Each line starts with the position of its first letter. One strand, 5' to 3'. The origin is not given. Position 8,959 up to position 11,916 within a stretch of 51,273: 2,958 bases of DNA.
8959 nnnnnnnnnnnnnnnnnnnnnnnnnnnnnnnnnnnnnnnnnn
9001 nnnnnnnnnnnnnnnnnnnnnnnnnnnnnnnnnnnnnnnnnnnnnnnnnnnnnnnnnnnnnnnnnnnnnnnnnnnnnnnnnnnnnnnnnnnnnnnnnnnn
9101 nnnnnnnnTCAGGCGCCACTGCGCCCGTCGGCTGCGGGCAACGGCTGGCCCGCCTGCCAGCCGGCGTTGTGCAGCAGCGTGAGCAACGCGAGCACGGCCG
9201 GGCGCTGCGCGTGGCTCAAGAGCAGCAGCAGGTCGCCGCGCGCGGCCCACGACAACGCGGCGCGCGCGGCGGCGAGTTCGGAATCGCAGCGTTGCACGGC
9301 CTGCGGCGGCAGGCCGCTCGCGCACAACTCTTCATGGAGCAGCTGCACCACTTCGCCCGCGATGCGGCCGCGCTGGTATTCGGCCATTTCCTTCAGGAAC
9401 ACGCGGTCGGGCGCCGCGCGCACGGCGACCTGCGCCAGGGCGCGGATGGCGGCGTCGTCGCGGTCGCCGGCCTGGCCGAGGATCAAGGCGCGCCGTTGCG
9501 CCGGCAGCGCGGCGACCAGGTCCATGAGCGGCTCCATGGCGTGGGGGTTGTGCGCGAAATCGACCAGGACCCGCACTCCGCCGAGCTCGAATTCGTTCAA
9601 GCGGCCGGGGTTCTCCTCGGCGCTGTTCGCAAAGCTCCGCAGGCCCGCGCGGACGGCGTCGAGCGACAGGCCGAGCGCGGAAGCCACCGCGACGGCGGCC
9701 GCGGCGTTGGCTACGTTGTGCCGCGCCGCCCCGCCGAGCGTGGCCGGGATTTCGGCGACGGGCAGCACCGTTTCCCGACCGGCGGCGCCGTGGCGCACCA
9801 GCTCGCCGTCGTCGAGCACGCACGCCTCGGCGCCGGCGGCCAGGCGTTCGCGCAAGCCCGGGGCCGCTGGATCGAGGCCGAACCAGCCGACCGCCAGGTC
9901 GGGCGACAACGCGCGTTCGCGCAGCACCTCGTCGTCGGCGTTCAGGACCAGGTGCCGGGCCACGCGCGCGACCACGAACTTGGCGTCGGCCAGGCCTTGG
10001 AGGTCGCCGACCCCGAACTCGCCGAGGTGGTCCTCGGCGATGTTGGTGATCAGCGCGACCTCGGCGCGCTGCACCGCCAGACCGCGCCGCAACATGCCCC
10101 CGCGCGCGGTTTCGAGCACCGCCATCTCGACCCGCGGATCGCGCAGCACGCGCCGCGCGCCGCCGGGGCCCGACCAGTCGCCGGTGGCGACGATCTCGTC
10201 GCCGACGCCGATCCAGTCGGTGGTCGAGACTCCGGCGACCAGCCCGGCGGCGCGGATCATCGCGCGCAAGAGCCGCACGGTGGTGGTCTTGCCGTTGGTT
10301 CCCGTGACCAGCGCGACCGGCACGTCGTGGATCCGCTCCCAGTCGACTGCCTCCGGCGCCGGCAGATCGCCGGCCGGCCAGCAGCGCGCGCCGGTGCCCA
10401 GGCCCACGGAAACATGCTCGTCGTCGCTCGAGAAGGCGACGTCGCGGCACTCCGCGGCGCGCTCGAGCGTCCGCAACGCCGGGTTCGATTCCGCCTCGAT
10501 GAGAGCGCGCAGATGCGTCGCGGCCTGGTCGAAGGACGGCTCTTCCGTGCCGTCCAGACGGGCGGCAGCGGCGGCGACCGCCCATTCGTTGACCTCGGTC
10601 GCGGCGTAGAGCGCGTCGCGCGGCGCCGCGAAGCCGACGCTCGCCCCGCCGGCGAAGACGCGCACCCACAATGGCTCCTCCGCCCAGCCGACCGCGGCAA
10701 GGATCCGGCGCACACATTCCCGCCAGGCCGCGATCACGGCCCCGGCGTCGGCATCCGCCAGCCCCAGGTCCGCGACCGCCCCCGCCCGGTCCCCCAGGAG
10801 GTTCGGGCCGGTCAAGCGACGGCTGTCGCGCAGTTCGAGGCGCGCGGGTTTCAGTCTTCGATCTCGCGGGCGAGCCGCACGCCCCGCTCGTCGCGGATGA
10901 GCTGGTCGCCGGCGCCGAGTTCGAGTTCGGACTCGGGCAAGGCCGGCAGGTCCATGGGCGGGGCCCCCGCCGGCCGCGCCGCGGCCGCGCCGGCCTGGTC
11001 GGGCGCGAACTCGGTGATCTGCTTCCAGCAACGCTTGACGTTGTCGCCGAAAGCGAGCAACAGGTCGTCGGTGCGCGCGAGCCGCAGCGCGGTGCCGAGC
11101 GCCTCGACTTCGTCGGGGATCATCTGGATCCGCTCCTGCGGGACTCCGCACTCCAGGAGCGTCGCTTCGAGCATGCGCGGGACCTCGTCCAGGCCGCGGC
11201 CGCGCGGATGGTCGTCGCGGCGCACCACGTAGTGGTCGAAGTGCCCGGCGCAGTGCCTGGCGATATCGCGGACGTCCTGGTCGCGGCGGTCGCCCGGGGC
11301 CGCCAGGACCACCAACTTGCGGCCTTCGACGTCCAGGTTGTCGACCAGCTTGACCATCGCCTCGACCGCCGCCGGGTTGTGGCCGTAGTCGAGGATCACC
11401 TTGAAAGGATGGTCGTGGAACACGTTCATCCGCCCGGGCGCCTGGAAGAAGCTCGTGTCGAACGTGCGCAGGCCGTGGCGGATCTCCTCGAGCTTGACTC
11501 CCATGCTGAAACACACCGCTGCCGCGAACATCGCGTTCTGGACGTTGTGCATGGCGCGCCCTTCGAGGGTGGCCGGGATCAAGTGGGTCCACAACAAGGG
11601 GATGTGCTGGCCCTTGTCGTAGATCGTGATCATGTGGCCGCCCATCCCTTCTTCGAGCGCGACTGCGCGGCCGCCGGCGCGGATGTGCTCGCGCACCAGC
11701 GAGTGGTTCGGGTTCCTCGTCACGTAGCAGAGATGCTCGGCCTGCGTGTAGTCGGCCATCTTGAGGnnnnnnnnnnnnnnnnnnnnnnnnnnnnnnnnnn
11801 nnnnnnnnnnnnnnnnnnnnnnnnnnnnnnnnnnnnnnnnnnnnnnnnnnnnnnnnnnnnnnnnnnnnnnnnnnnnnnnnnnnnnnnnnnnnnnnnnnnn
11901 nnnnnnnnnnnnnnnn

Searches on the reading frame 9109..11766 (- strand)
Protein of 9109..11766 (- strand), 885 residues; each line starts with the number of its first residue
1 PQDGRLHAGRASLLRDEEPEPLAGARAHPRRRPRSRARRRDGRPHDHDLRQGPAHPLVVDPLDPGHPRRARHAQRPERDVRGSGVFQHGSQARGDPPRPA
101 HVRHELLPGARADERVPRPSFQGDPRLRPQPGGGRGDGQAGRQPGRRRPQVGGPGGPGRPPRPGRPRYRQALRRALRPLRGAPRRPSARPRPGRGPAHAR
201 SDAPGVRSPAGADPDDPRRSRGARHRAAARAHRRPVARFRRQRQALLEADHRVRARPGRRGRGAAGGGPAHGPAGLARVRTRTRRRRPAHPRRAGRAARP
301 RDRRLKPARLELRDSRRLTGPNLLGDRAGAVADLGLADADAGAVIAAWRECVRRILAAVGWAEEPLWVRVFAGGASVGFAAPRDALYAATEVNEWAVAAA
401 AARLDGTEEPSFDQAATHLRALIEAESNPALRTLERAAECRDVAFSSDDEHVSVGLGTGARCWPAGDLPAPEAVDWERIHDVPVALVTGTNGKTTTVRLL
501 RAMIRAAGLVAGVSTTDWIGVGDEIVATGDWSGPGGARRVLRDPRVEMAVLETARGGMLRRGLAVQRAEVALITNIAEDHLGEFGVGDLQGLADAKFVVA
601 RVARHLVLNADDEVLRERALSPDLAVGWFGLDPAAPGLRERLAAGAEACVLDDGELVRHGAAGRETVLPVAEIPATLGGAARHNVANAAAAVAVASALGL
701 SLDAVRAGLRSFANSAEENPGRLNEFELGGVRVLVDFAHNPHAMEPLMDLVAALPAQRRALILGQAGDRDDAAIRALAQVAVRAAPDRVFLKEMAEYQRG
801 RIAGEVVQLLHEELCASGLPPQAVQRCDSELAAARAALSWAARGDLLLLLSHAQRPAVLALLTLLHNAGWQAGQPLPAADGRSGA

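Call 89: search_protein_families(library=pfam, proteins=[window:9109-11766:-], max_evalue=0.00001)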
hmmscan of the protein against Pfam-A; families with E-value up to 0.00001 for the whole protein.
window:9109-11766:- (885 aa): 2 families
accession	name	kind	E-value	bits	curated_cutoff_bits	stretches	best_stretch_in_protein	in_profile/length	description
PF08245.18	Mur_ligase_M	-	5.2e-19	69.4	24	1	487-695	1-200/200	Mur ligase middle domain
PF02875.26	Mur_ligase_C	-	4.8e-12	47.3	28.4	1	722-850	2-124/127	Mur ligase, glutamate ligase domain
